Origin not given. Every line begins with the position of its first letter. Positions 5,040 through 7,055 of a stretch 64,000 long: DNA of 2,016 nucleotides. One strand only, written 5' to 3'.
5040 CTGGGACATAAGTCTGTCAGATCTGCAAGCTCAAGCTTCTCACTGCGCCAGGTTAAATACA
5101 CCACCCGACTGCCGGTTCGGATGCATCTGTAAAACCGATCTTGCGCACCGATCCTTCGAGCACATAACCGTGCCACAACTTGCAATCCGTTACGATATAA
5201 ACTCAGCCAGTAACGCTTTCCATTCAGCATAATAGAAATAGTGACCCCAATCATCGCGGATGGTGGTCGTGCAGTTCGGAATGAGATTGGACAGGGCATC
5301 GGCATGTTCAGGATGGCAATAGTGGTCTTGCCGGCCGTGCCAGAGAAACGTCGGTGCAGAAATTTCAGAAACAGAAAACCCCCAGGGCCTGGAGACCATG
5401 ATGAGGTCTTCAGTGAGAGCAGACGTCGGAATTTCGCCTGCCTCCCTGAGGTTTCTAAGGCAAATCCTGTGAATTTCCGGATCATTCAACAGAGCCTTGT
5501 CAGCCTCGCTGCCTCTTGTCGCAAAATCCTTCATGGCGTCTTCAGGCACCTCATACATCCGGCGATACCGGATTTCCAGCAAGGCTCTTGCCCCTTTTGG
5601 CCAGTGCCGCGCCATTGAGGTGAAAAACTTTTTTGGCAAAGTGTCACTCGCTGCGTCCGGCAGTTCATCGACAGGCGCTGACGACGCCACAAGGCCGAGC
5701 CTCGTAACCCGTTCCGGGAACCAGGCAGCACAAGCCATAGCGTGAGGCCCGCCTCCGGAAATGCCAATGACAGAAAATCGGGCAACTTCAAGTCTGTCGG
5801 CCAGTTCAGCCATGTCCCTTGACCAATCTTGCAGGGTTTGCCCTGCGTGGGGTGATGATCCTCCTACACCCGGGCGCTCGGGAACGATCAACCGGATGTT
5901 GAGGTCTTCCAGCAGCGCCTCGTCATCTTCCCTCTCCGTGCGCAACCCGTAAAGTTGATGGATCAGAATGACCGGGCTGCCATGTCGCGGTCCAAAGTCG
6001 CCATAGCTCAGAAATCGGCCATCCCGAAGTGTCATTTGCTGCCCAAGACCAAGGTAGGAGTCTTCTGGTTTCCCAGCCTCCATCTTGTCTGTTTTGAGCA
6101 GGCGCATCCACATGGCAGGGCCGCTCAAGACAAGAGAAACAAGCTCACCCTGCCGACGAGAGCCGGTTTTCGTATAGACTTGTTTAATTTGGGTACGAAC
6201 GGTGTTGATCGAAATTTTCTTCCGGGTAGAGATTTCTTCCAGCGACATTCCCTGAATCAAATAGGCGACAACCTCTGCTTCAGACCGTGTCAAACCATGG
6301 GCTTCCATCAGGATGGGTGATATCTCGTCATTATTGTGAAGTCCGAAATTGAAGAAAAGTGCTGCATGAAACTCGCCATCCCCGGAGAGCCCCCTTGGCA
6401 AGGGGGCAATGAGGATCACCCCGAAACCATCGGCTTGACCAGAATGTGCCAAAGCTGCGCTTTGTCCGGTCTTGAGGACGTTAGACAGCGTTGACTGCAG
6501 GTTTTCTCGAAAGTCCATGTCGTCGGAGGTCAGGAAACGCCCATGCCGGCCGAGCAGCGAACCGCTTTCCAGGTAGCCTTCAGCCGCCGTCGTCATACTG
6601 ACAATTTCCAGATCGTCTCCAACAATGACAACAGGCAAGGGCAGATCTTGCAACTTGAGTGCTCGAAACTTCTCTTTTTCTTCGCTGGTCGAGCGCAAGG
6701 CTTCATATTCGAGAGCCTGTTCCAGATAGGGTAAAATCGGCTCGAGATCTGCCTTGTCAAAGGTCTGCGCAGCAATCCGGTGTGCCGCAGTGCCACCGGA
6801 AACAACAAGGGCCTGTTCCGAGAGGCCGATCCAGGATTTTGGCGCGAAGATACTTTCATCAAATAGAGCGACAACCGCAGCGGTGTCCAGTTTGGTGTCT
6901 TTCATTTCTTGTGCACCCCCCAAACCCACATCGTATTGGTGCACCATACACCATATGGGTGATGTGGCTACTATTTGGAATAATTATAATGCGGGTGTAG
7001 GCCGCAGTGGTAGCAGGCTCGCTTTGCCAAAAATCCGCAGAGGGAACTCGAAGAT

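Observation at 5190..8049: One-component PAS-LuxR-hydrolase regulator with twin lux-box-positioned operators aimed at a PEP-CTERM surface protein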

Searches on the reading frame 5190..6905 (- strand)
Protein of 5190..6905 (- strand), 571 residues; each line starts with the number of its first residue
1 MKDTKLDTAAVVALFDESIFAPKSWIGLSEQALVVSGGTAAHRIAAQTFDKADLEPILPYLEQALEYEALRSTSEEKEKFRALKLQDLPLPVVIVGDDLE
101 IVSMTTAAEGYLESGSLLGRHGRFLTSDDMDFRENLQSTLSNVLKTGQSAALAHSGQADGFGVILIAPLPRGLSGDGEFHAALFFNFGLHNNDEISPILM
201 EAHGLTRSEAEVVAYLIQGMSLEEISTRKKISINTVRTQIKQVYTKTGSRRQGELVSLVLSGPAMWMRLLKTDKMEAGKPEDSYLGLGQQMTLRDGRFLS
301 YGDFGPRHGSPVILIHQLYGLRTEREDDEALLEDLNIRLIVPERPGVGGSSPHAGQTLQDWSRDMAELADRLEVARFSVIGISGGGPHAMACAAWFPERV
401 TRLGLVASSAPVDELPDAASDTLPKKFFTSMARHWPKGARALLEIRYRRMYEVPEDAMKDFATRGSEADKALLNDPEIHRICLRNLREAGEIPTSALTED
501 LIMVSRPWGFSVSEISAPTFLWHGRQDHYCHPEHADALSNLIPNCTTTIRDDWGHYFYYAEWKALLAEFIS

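Call 7: search_protein_families(library=pfam, proteins=[window:5190-6905:-], max_evalue=0.01)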
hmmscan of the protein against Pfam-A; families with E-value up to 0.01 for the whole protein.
window:5190-6905:- (571 aa): 5 families
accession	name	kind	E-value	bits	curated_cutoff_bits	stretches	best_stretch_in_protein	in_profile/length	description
PF00561.26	Abhydrolase_1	-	7.3e-16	59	25.8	1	311-559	2-242/245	alpha/beta hydrolase fold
PF12146.15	Hydrolase_4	-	3.2e-08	33.6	27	1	343-553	38-230/239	Serine aminopeptidase, S33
PF12697.13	Abhydrolase_6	-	1.1e-07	33.2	26.3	1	334-565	27-214/217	Alpha/beta hydrolase family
PF00196.25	GerE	-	7.3e-06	26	23.5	1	205-256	3-54/57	Bacterial regulatory proteins, luxR family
PF08281.18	Sigma70_r4_2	-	0.0034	17.4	25.7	1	212-242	18-49/54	Sigma-70, region 4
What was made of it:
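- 6138..6293 (-): LuxR/GerE-type helix-turn-helix (aa 205-256). Pfam GerE 26.0 bits (call 7).
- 5193..6044 (-): Alpha/beta hydrolase domain (aa 288-571) with helical lid. Ser383 (codon 5757-5759), Asp527, His555; HQ in place of HG after strand beta3. Pfam Abhydrolase_1 (call 7).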

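Call 8: search_protein_families(library=ncbifam, proteins=[window:5190-6905:-], max_evalue=0.01)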
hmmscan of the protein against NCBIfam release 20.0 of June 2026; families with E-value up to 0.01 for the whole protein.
window:5190-6905:- (571 aa): 36 families (the best 25 are shown)
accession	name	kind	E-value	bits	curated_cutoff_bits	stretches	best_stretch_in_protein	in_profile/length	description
NF051488.1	bifunc_PcaDC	exception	1.1e-13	51.1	390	1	336-412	38-115/375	bifunctional 3-oxoadipate enol-lactonase/4-carboxymuconolactone decarboxylase PcaDC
TIGR02427.1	protocat_pcaD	equivalog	2.4e-13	50.1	255.85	1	335-413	38-117/251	3-oxoadipate enol-lactonase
NF050089.1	i_nPHAscl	equivalog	2.1e-11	43.5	300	1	326-409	32-118/288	intracellular short-chain-length polyhydroxyalkanoate depolymerase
NF052610.1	macro_16_ester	equivalog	2.4e-10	40.2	420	1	355-566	74-273/281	alpha/beta fold macrolide esterase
NF011457.0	PRK14875.1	equivalog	1.1e-09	37.8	307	1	276-409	100-232/372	acetoin dehydrogenase dihydrolipoyllysine-residue acetyltransferase subunit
NF041759.1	mac_hydro_EstT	equivalog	7.6e-09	35.1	450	1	512-567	216-271/278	macrolide hydrolase EstT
NF047608.1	LIC13292_fam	subfamily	8.9e-08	32.4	200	1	200-258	98-156/166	LIC13292 family transcriptional regulator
TIGR01249.1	pro_imino_pep_1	equivalog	1e-07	31.4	259.75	1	295-405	13-125/307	prolyl aminopeptidase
NF053693.1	esterase_mleCBF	exception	3.5e-07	29.9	564.5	0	356-410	75-129/279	CBF family alpha/beta fold macrolide esterase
NF053683.1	esterase_mleBRB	exception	3.8e-07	30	585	1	353-565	72-268/280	BRB family alpha/beta fold macrolide esterase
NF007954.0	PRK10673.1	equivalog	1.8e-06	27.4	399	1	307-413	14-118/255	esterase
NF041232.1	BagY_FevT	exception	3.1e-06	26.3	700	1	194-258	286-350/367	LuxR family transcriptional regulator BagY/FevT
TIGR02240.1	PHA_depoly_arom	equivalog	5.2e-06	26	250.6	1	334-412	49-128/276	poly(3-hydroxyalkanoate) depolymerase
TIGR03695.1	menH_SHCHC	equivalog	8.7e-06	25.3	208.55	1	317-410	7-106/252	2-succinyl-6-hydroxy-2,4-cyclohexadiene-1-carboxylate synthase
NF053684.1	esterase_mleBCA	exception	6.6e-05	22.2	570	0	513-567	221-275/281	BCA family alpha/beta fold macrolide esterase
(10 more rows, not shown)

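Call 9: find_homologous_proteins(query=window:5190-6905:-, max_evalue=0.001)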
Query window:5190-6905:- (571 aa): 17 proteins with E <= 0.001 among 8000 candidates.
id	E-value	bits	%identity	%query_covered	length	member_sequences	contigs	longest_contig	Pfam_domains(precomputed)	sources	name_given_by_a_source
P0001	0.0e+0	1261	98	100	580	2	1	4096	PF12697.14,PF00561.27,PF12146.16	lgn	-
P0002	9.4e-213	726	59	100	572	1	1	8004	PF12697.14,PF00196.26,PF00561.27,PF12146.16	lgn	-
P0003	6.5e-208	710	58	100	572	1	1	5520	PF12697.14,PF00196.26,PF00561.27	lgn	-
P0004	9.4e-165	567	48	100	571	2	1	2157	PF00561.27,PF12146.16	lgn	-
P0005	7.1e-158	545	47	99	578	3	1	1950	PF00561.27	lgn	-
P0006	4.1e-151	522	46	100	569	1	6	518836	PF00561.27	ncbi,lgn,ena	-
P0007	1.2e-149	517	45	99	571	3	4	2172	PF00196.26,PF00561.27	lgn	-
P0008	2.6e-144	500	45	97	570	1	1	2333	PF12697.14,PF00561.27,PF12146.16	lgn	-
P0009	1.7e-138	481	44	100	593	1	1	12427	PF00561.27,PF12146.16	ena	-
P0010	3.5e-137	476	43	100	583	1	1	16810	PF12697.14,PF00561.27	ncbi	-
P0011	5.3e-137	476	42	99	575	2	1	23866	PF12697.14,PF00196.26,PF00561.27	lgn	-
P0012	1.8e-132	461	40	99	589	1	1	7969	PF12697.14,PF00561.27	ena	-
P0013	3.6e-117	410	39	100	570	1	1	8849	PF00196.26,PF00561.27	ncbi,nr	ncbi:MAG: alpha/beta fold hydrolase [Pseudomonadales bacterium]|nr:alpha/beta fold hydrolase [Pseudo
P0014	1.4e-113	398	38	99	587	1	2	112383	PF12697.14,PF00196.26,PF00561.27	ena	-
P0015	6.4e-24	102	27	64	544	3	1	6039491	PF12697.14,PF00196.26,PF00561.27,PF12146.16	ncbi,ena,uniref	ncbi:alpha/beta fold hydrolase [Roseibium sp.]|uniref:alpha/beta fold hydrolase n=1 Tax=Roseibium sp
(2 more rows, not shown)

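Call 11: find_related_loci(query=A1, collection=genome_contigs, flank=6000)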
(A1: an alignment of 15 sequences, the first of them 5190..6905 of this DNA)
Query A1 (571 aa) in genome_contigs; peptide patterns used: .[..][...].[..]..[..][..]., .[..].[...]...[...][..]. (x = any residue, [..] = any of these).
386 stretches matched a pattern; 296 encode a relative of the query (tblastn E <= 1e-3); the best 80 are kept; 79 distinct loci.
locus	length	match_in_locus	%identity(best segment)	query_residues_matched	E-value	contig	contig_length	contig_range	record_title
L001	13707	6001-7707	56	6-571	0e+0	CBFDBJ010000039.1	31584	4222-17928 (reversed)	MAG TPA_asm: uncultured Alphaproteobacteria bacterium isolate SRR26215674_binner23_Refined_77 genome assembly, contig: E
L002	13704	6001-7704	46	1-570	6e-156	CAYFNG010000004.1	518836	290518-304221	MAG TPA_asm: uncultured Sneathiellales bacterium isolate ERP019367_co1_69 genome assembly, contig: NODE_19_length_518836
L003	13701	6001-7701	39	7-570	7e-136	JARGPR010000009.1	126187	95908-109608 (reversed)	MAG: Pseudomonadales bacterium isolate bin_to_oxhcr2.003 NODE_136_length_126187_cov_9.811919, whole genome shotgun seque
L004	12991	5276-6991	37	1-570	1e-121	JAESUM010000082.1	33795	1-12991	MAG: Pseudomonadales bacterium isolate NORP341 CoAssembly_3726817, whole genome shotgun sequence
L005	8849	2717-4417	39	1-570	3e-117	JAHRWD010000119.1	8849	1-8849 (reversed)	MAG: Pseudomonadales bacterium isolate DC_out148 k91_6195032, whole genome shotgun sequence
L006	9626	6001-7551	29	57-571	1e-64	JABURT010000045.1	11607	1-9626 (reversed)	MAG: Gammaproteobacteria bacterium isolate Bin_15 NODE_1087_length_11607_cov_9.73554, whole genome shotgun sequence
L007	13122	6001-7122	30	198-571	1e-55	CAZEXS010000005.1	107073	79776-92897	MAG TPA_asm: uncultured Gammaproteobacteria bacterium isolate binchicken_co366_145 genome assembly, contig: NODE_62_leng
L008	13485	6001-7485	28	57-565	2e-50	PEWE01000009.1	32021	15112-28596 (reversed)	MAG: Zetaproteobacteria bacterium CG06_land_8_20_14_3_00_59_53 CG06_land_8_20_14_3.00_150_scaffold_439_c, whole genome s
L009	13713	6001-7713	26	11-566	2e-49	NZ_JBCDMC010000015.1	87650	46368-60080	Vibrio sp. F74 NODE_15, whole genome shotgun sequence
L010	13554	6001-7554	28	59-569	1e-46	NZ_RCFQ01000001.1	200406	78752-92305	Mariprofundus sp. EBB-1 Pure-Culture-EBB-1_NODE_1, whole genome shotgun sequence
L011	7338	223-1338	30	199-569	2e-46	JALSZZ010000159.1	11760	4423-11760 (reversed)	MAG: Mariprofundaceae bacterium isolate S012_metabat2_scaf2bin.087 S012_NODE_3413_length_11760_cov_9.853004, whole genom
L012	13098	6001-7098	30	202-567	3e-46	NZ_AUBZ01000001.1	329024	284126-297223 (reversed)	Aliagarivorans taiwanensis DSM 22990 G462DRAFT_scaffold00001.1_C, whole genome shotgun sequence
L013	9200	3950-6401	26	31-570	2e-45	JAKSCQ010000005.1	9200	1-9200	MAG: Pseudomonadales bacterium isolate MAG.298 k141_12348648, whole genome shotgun sequence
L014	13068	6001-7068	31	205-569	3e-42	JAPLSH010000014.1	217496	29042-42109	MAG: Proteobacteria bacterium isolate LacPavin_0818_WC50_MAG_61_10 LacPavin_0818_WC50_scaffold_300852, whole genome shot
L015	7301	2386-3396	30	221-567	1e-41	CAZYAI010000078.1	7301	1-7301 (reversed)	MAG TPA_asm: uncultured Zetaproteobacteria bacterium isolate SRP216583_co1_149 genome assembly, contig: NODE_10503_lengt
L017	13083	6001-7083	31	204-569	8e-41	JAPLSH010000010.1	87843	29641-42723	MAG: Proteobacteria bacterium isolate LacPavin_0818_WC50_MAG_61_10 LacPavin_0818_WC50_scaffold_366133, whole genome shot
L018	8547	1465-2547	30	204-569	1e-39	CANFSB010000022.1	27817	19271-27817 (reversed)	MAG: Proteobacteria bacterium isolate Jr-16oct17-84 genome assembly, contig: Jr-16oct17-C3199, whole genome shotgun sequ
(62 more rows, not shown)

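Call 18: search_solved_structures(query=A1, max_evalue=0.01, show_alignments=1)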
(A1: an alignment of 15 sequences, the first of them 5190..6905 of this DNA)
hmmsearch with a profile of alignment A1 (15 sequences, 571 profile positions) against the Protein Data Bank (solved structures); distinct sequences matched with E-value up to 0.01: 144 (the best 60 are shown).
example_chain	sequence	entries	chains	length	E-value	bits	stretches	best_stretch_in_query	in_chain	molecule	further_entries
9wlv_AAA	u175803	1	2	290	3.6e-31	111.5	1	290-555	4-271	Pimeloyl-ACP methyl ester carboxylesterase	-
1a88_A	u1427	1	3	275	3.7e-14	55.3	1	291-425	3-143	CHLOROPEROXIDASE L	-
1zoi_A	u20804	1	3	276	1.1e-13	53.7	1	291-432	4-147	esterase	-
4uhh_A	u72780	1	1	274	2.6e-13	52.6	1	299-406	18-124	ESTERASE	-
4uhc_A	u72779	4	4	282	2.9e-13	52.4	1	299-406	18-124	ESTERASE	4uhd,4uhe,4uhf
3ia2_A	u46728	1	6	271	4.4e-13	51.8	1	294-429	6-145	Arylesterase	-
1va4_A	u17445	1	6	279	5e-13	51.6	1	294-429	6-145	Arylesterase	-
8pi1_A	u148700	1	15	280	5.3e-13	51.5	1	294-429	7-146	Arylesterase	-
3t4u_A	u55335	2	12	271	8.5e-13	50.8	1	294-429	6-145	Arylesterase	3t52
3hea_A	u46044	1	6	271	1.1e-12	50.5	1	294-430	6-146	Arylesterase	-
1a8s_A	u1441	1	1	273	1.8e-12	49.8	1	291-412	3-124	CHLOROPEROXIDASE F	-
3hi4_A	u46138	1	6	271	3.3e-12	48.9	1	294-429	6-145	Arylesterase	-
5h3h_A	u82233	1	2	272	8.6e-12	47.5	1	290-449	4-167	Abhydrolase domain-containing protein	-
8ynv_A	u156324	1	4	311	8.9e-12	47.5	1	280-408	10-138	poly(3-hydroxybutyrate) depolymerase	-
8ynw_A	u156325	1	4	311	5.6e-11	44.8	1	280-408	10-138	Poly(3-hydroxybutyrate) depolymerase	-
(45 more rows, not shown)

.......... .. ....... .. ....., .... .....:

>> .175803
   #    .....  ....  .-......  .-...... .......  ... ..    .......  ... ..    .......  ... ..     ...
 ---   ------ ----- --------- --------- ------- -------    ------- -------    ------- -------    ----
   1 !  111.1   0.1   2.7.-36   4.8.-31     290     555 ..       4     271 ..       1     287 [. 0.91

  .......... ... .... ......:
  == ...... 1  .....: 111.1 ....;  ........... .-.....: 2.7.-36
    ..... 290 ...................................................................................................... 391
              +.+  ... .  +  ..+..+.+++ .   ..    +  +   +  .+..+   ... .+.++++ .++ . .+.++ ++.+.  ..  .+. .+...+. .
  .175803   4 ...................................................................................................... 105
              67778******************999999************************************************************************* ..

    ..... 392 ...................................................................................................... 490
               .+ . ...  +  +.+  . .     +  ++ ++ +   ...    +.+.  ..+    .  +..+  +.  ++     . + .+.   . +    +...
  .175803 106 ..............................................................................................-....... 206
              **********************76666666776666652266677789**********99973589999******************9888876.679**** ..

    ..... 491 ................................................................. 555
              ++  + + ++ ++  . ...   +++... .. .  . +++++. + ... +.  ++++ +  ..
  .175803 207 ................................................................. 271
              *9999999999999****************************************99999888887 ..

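Call 23: find_encoding_contigs(protein=P0002, flank=6000, max_places=3)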
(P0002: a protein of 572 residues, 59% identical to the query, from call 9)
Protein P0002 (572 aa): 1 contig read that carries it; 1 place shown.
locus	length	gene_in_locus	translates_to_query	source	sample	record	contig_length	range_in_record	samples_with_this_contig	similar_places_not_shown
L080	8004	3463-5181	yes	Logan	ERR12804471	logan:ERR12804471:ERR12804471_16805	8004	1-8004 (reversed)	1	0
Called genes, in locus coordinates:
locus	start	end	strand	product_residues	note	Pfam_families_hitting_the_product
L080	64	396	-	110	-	PF19617:DUF6122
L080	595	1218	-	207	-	-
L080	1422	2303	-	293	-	PF01738:DLH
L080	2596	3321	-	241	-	-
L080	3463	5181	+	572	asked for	PF00196:GerE, PF00561:Abhydrolase_1, PF12697:Abhydrolase_6, PF12146:Hydrolase_4 (weak)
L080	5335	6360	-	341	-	PF08240:ADH_N, PF16912:Glu_dehyd_C, PF00107:ADH_zinc_N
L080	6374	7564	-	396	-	PF00155:Aminotran_1_2, PF00266:Aminotran_5 (weak)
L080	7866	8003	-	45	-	?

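Call 24: find_encoding_contigs(protein=P0011, flank=6000, max_places=3)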
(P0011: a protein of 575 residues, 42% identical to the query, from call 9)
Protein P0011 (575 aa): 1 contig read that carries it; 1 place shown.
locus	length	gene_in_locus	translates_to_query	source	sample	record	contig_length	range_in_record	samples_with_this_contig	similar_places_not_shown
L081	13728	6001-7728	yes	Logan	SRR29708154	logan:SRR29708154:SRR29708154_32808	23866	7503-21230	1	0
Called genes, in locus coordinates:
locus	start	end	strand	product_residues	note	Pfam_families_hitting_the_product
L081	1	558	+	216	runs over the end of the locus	PF16697:Yop-YscD_cpl (weak), PF00498:FHA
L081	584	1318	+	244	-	PF07504:FTP (weak)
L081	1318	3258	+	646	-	PF02868:Peptidase_M4_C, PF00498:FHA (weak)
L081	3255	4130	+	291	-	PF00481:PP2C, PF13672:PP2C_2, PF07228:SpoIIE (weak)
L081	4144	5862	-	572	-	PF00069:Pkinase, PF07714:PK_Tyr_Ser-Thr, PF03109:ABC1 (weak), PF08238:Sel1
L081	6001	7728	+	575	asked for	PF00196:GerE (weak), PF00561:Abhydrolase_1, PF12697:Abhydrolase_6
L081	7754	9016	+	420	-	-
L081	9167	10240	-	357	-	-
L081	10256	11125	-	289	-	PF00561:Abhydrolase_1, PF12146:Hydrolase_4, PF12697:Abhydrolase_6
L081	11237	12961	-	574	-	PF07969:Amidohydro_3, PF01979:Amidohydro_1 (faint)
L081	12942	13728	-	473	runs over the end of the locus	PF01235:Na_Ala_symp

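Call 25: find_related_loci(query=A1, collection=metagenome_contigs, flank=5000)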
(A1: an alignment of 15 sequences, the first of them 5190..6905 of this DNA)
Query A1 (571 aa) in metagenome_contigs; peptide patterns used: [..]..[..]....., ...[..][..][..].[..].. (x = any residue, [..] = any of these).
169 stretches matched a pattern; 16 encode a relative of the query (tblastn E <= 1e-3); 16 distinct loci.
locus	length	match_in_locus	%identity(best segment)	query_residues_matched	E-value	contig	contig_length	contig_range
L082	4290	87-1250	46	181-571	3e-122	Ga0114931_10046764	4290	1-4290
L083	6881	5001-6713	35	1-570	4e-110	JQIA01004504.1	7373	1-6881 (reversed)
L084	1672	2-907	39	260-565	2e-75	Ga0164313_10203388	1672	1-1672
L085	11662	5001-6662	37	9-570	2e-108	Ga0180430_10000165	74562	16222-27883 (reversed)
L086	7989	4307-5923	30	57-569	5e-58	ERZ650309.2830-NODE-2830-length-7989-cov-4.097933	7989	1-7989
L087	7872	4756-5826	33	204-571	2e-51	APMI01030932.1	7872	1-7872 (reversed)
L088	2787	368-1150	38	289-549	8e-48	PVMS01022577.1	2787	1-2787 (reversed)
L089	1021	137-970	33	289-566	1e-50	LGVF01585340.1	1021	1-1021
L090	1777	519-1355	36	289-571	8e-45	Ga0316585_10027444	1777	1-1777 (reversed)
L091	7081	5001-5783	36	289-549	2e-43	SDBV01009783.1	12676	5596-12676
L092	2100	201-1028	35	289-568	6e-42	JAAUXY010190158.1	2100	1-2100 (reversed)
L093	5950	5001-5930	33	258-570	9e-41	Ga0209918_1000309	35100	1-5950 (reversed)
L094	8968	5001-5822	32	291-567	3e-40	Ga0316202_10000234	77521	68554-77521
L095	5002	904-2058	29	198-571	1e-34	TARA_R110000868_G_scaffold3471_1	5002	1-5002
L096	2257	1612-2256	37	291-509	3e-34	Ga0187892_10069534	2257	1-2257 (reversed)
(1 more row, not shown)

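Call 29: search_protein_families(library=pfam, proteins=[L003:195-2516:-, L005:521-2602:-, L012:2647-4044:+, L013:735-2498:-, L087:5964-7715:+, L008:5300-5671:-, L008:2272-5298:-, L017:7221-10220:+, L007:2159-5158:-, L080:2596-3321:-], max_evalue=0.01)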
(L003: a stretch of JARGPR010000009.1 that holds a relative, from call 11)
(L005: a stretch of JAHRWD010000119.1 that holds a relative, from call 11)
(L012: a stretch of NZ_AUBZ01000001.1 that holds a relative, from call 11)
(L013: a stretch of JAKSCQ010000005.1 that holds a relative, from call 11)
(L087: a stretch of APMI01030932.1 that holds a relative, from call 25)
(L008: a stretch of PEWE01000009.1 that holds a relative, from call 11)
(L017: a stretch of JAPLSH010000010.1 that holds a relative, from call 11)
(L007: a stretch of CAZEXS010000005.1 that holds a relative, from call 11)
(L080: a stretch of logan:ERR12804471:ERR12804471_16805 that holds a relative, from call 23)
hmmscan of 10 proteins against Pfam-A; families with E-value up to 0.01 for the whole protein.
L003:195-2516:- (773 aa): 0 families

L005:521-2602:- (693 aa): 0 families

L012:2647-4044:+ (465 aa): 1 family
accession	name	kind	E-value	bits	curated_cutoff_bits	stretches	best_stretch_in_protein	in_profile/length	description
PF02412.23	TSP_3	-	0.003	17.6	25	0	362-402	2-33/36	Thrombospondin type 3 repeat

L013:735-2498:- (587 aa): 1 family
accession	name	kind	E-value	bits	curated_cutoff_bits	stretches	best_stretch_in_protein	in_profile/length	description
PF02412.23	TSP_3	-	0.0021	18.1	25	1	381-413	1-33/36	Thrombospondin type 3 repeat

L087:5964-7715:+ (583 aa): 0 families

L008:5300-5671:- (123 aa): 0 families

L008:2272-5298:- (1008 aa): 6 families
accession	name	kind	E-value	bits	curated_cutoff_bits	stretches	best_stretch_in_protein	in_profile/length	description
PF13385.13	Laminin_G_3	-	1.6e-23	84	27.6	1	76-228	1-151/151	Concanavalin A-like lectin/glucanases superfamily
PF02494.22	HYR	-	1.1e-11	45.3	21.7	2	627-704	1-81/81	HYR domain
PF17963.7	Big_9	-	0.00023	22.4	23.6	1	541-625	1-89/89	Bacterial Ig domain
PF13750.12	Big_3_3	-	0.00057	20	27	0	850-968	22-145/157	Bacterial Ig-like domain (group 3)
PF00054.30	Laminin_G_1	-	0.00091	19.9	24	0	119-200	17-101/131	Laminin G domain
PF20646.2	Hpf1_C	-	0.008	16.3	25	1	760-777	18-35/35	Hpf1 C-terminal YTTT repeat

L017:7221-10220:+ (1000 aa): 6 families
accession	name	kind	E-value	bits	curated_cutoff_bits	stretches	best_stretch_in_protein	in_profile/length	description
PF19077.6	Big_13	-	2.6e-35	121.4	27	5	628-720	5-100/102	Bacterial Ig-like domain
PF17936.7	Big_6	-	1.5e-24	86.5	27.6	5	264-329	13-78/83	Bacterial Ig domain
PF12245.14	Big_3_2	-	0.00021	21.9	23.3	0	649-713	51-112/122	Bacterial Ig-like domain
PF13750.12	Big_3_3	-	0.00042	20.5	27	0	198-289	1-95/157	Bacterial Ig-like domain (group 3)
PF03174.19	CHB_HEX_C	-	0.0024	18.2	23.6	0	552-606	22-70/76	Chitobiase/beta-hexosaminidase C-terminal domain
PF02012.26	BNR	-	0.0064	16.7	27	0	762-772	1-11/12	BNR/Asp-box repeat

L007:2159-5158:- (1000 aa): 0 families

L080:2596-3321:- (241 aa): 1 family
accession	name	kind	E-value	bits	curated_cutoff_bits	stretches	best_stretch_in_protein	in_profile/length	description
PF07589.16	PEP-CTERM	-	2.1e-05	24.8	20.7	1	203-230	1-24/24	PEP-CTERM motif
